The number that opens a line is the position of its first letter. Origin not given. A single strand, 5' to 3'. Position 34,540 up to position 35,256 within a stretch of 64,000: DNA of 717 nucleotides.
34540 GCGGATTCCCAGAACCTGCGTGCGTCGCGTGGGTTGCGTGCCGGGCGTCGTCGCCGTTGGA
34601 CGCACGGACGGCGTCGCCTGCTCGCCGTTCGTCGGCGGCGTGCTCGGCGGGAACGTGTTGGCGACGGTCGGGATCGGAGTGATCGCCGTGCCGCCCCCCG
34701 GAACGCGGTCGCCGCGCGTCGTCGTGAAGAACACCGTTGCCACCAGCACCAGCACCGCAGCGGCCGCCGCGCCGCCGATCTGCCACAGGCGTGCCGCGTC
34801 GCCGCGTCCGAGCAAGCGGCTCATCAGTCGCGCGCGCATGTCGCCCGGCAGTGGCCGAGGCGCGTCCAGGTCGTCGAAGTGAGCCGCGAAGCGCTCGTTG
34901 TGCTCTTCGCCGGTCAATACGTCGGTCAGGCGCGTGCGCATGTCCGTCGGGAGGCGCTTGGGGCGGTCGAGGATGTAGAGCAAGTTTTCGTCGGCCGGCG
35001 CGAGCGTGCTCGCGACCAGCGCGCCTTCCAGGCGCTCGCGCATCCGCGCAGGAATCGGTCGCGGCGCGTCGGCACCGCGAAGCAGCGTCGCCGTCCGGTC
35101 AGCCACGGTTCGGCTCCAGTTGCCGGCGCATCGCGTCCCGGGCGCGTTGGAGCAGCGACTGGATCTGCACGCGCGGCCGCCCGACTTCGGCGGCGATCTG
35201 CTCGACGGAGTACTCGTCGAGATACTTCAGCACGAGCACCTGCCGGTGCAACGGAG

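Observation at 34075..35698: ECF sigma with an atypical anti-sigma: triple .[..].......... repeat and Pro/Thr-rich ectodomain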

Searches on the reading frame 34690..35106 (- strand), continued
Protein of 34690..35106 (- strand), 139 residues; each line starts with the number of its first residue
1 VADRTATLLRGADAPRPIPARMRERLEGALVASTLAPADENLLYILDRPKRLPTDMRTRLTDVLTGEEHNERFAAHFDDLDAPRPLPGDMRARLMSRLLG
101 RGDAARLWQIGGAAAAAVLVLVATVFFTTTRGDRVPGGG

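Call 62: fold_search(model_id=the predicted structure, library=pdb)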
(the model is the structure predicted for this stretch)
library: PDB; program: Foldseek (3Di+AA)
matches with E <= 10: 0; with E <= 0.001: 0
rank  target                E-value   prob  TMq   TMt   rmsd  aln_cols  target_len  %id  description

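Call 80: search_protein_families(library=ncbifam, alignment_id=A4, max_evalue=0.01)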
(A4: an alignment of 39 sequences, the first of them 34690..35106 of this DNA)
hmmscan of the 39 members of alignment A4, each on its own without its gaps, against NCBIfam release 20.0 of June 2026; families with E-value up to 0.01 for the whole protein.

A. member 1, window:34690-35106:- (139 aa): 0 families

B. families by the number of members that match (of 39 scanned): 8 families
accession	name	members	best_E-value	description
NF058597.1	CoaZ_rpt_PGGG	6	9e-16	choice-of-anchor Z repeating domain-containing protein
NF010501.0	PRK13920.1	6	5.5e-05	putative anti-sigmaE protein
NF052375.1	antisigma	5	1.3e-05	anti-sigma factor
TIGR03437.1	Soli_cterm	1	0.00042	Solibacter uncharacterized C-terminal domain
NF033761.1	gliding_GltJ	1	0.00087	adventurous gliding motility protein GltJ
NF038083.1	CU044_5270_fam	1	0.0031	CU044_5270 family protein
TIGR03044.1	PS_II_psb27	1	0.0039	photosystem II protein Psb27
NF052427.1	StpK7MSMEG_1200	1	0.0099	serine/threonine protein kinase StpK7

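Call 82: search_protein_families(library=ncbifam, proteins=[P0129, P0131, P0133, P0134, P0135, P0137, P0138, P0139, P0146, P0143], max_evalue=0.05)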
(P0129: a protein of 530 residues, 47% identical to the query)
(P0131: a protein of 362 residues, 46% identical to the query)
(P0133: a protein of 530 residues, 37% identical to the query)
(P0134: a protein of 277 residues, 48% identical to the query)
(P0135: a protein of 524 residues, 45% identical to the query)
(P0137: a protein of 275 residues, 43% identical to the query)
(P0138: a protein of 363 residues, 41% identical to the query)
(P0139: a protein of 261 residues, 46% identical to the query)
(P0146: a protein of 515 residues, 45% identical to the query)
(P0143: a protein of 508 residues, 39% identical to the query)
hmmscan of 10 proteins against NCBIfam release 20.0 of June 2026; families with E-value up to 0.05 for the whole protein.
P0129 (530 aa): 0 families

P0131 (362 aa): 1 family
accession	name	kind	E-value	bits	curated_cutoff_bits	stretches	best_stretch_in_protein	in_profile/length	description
NF058597.1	CoaZ_rpt_PGGG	domain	4e-14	52.5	30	2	277-359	2-87/88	choice-of-anchor Z repeating domain-containing protein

P0133 (530 aa): 0 families

P0134 (277 aa): 1 family
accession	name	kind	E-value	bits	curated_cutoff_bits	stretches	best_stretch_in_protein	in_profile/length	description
NF058597.1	CoaZ_rpt_PGGG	domain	0.00064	19.7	30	1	191-252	12-75/88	choice-of-anchor Z repeating domain-containing protein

P0135 (524 aa): 1 family
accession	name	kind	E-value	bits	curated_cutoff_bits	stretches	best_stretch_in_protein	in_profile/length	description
NF038331.1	Tsi3_fam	domain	0.023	15.2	45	1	245-281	65-101/116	Tsi3 family protein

P0137 (275 aa): 0 families

P0138 (363 aa): 2 families
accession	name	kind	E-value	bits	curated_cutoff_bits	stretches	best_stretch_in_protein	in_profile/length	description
NF058597.1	CoaZ_rpt_PGGG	domain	9e-16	57.7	30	2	277-353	1-83/88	choice-of-anchor Z repeating domain-containing protein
TIGR03437.1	Soli_cterm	paralog_domain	0.00042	20.1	29.05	1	283-353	4-89/225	Solibacter uncharacterized C-terminal domain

P0139 (261 aa): 2 families
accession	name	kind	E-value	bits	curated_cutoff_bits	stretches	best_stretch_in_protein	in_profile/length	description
NF058597.1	CoaZ_rpt_PGGG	domain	1.6e-07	31.3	30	1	183-252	5-84/88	choice-of-anchor Z repeating domain-containing protein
NF047769.1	LIC10067_lipo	equivalog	0.016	14.4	200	1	193-245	58-113/239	LIC10067 family putative lipoprotein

P0146 (515 aa): 0 families

P0143 (508 aa): 0 families

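Call 83: search_protein_families(library=ncbifam, proteins=[P0122, P0123, P0124, P0125, P0126, P0127, P0128, P0136, P0142, P0145], max_evalue=0.05)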
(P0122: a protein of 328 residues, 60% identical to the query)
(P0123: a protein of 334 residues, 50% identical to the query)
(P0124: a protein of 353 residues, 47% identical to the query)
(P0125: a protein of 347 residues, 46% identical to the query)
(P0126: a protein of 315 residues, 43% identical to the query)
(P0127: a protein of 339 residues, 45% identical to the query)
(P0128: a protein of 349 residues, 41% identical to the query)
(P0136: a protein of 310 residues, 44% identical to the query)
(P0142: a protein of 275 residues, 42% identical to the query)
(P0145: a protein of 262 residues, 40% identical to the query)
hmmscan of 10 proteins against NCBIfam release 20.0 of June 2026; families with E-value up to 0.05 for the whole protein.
P0122 (328 aa): 1 family
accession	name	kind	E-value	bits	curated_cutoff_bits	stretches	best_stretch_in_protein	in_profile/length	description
NF010501.0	PRK13920.1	subfamily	0.0036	17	225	1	70-122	42-93/213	putative anti-sigmaE protein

P0123 (334 aa): 0 families

P0124 (353 aa): 0 families

P0125 (347 aa): 0 families

P0126 (315 aa): 0 families

P0127 (339 aa): 0 families

P0128 (349 aa): 1 family
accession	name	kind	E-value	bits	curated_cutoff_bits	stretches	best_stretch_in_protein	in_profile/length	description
NF041550.1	CesT_sub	subfamily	0.027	14.4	120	1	18-80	62-124/143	type III secretion system chaperone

P0136 (310 aa): 1 family
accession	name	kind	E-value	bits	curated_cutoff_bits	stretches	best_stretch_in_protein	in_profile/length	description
NF052375.1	antisigma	equivalog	4.6e-05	23.5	100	1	46-156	42-141/217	anti-sigma factor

P0142 (275 aa): 1 family
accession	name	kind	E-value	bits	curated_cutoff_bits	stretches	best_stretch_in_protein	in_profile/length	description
NF010501.0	PRK13920.1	subfamily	0.0035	17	225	1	28-102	16-91/213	putative anti-sigmaE protein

P0145 (262 aa): 5 families
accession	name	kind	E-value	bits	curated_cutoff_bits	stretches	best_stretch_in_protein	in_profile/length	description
NF058597.1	CoaZ_rpt_PGGG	domain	1.2e-12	47.7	30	1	177-251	2-80/88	choice-of-anchor Z repeating domain-containing protein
NF038083.1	CU044_5270_fam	subfamily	0.0031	17.4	100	1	49-125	6-80/284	CU044_5270 family protein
NF052375.1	antisigma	equivalog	0.0055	16.7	100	1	37-115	41-130/217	anti-sigma factor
NF010501.0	PRK13920.1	subfamily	0.0082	15.8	225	1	19-90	32-97/213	putative anti-sigmaE protein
NF047769.1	LIC10067_lipo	equivalog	0.026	13.7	200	1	169-233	28-101/239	LIC10067 family putative lipoprotein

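Call 84: search_protein_families(library=ncbifam, proteins=[P0140, P0141, P0144, P0148, P0149, P0150, P0151, P0154, P0157, P0160], max_evalue=0.05)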
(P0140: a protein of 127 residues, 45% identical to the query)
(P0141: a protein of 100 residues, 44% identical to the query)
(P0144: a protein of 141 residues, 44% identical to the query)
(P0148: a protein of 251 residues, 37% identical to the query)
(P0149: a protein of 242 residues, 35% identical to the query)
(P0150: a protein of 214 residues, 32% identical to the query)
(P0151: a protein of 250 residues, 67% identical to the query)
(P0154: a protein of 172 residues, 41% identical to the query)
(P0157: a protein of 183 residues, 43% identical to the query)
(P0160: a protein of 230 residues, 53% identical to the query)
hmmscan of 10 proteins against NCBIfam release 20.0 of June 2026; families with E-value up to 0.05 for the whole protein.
P0140 (127 aa): 0 families

P0141 (100 aa): 3 families
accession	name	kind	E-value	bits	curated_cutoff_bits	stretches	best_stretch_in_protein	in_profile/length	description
NF052375.1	antisigma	equivalog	1.3e-05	25.3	100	1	14-89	47-108/217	anti-sigma factor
NF010501.0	PRK13920.1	subfamily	0.0001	22.1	225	1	19-79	32-91/213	putative anti-sigmaE protein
NF050099.1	SepX_GlpR_2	exception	0.025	14.6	150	1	46-84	87-124/250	divisome protein SepX/GlpR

P0144 (141 aa): 0 families

P0148 (251 aa): 1 family
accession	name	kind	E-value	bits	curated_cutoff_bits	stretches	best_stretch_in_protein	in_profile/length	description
NF010501.0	PRK13920.1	subfamily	0.00046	19.9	225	1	34-117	31-114/213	putative anti-sigmaE protein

P0149 (242 aa): 5 families
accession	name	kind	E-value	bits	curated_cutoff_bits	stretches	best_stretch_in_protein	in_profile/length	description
NF010501.0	PRK13920.1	subfamily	5.5e-05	22.9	225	1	41-121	31-108/213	putative anti-sigmaE protein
NF058597.1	CoaZ_rpt_PGGG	domain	0.00019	21.5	30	1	168-230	10-75/88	choice-of-anchor Z repeating domain-containing protein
NF033761.1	gliding_GltJ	equivalog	0.00087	18.5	450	1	90-164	371-444/671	adventurous gliding motility protein GltJ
NF052375.1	antisigma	equivalog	0.0077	16.3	100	1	51-141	34-137/217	anti-sigma factor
NF052427.1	StpK7MSMEG_1200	equivalog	0.0099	14.4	900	1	76-144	281-349/601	serine/threonine protein kinase StpK7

P0150 (214 aa): 2 families
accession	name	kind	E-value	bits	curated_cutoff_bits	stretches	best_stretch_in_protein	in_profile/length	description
TIGR03943.1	TIGR03943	equivalog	0.028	13.8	88.8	1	108-187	9-89/221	TIGR03943 family putative permease subunit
NF033761.1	gliding_GltJ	equivalog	0.036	13.2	450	1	90-201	347-464/671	adventurous gliding motility protein GltJ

P0151 (250 aa): 0 families

P0154 (172 aa): 0 families

P0157 (183 aa): 0 families

P0160 (230 aa): 1 family
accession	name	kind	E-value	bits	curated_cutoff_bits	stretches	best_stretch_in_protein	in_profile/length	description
NF049861.1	SCO2400_fam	subfamily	0.024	15.2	55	1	42-92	80-129/136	SCO2400 family protein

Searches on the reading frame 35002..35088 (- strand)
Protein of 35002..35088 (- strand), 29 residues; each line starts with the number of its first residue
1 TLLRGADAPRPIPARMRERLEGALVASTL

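Call 77: search_solved_structures(query=A5, max_evalue=10, show_alignments=5)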
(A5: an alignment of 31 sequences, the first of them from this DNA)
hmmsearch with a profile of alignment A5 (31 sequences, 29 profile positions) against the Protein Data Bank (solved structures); distinct sequences matched with E-value up to 10: 10.
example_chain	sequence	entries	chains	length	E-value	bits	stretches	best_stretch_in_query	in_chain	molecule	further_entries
7czl_n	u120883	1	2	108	0.21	14.5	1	11-23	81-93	Psb27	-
2y6x_A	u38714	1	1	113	0.22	14.4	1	11-23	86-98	PHOTOSYSTEM II 11 KD PROTEIN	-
2ypo_A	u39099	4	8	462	0.28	14.1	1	12-26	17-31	PHOSPHO-2-DEHYDRO-3-DEOXYHEPTONATE ALDOLASE AROG | Probable 3-deoxy-D-arabino-heptulosonate 7-phosphate synthase AroG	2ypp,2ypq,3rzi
2b7o_A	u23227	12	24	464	0.28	14.1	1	12-26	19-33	3-deoxy-D-arabino-heptulosonate 7-phosphate synthase AroG | Probable 3-deoxy-D-arabino-heptulosonate 7-phosphate synthase AroG | 3-deoxy-D-arabinoheptulosonate-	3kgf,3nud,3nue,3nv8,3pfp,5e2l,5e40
6pbj_A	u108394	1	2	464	0.28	14.1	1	12-26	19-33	Phospho-2-dehydro-3-deoxyheptonate aldolase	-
7nhp_1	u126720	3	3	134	0.29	14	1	11-23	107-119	Photosystem II lipoprotein Psb27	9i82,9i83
2w19_A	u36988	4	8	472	0.29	14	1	12-26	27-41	3-DEOXY-D-ARABINO-HEPTULOSONATE 7-PHOSPHATE SYNTHASE AROG | Phospho-2-dehydro-3-deoxyheptonate aldolase AroG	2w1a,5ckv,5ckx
9fi8_HO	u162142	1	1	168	1.6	11.6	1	10-23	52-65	mS152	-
9hqv_Ys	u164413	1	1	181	1.7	11.6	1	10-23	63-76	mS135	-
4fwv_A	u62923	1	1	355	2.6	11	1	12-23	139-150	TTC1975 peptidase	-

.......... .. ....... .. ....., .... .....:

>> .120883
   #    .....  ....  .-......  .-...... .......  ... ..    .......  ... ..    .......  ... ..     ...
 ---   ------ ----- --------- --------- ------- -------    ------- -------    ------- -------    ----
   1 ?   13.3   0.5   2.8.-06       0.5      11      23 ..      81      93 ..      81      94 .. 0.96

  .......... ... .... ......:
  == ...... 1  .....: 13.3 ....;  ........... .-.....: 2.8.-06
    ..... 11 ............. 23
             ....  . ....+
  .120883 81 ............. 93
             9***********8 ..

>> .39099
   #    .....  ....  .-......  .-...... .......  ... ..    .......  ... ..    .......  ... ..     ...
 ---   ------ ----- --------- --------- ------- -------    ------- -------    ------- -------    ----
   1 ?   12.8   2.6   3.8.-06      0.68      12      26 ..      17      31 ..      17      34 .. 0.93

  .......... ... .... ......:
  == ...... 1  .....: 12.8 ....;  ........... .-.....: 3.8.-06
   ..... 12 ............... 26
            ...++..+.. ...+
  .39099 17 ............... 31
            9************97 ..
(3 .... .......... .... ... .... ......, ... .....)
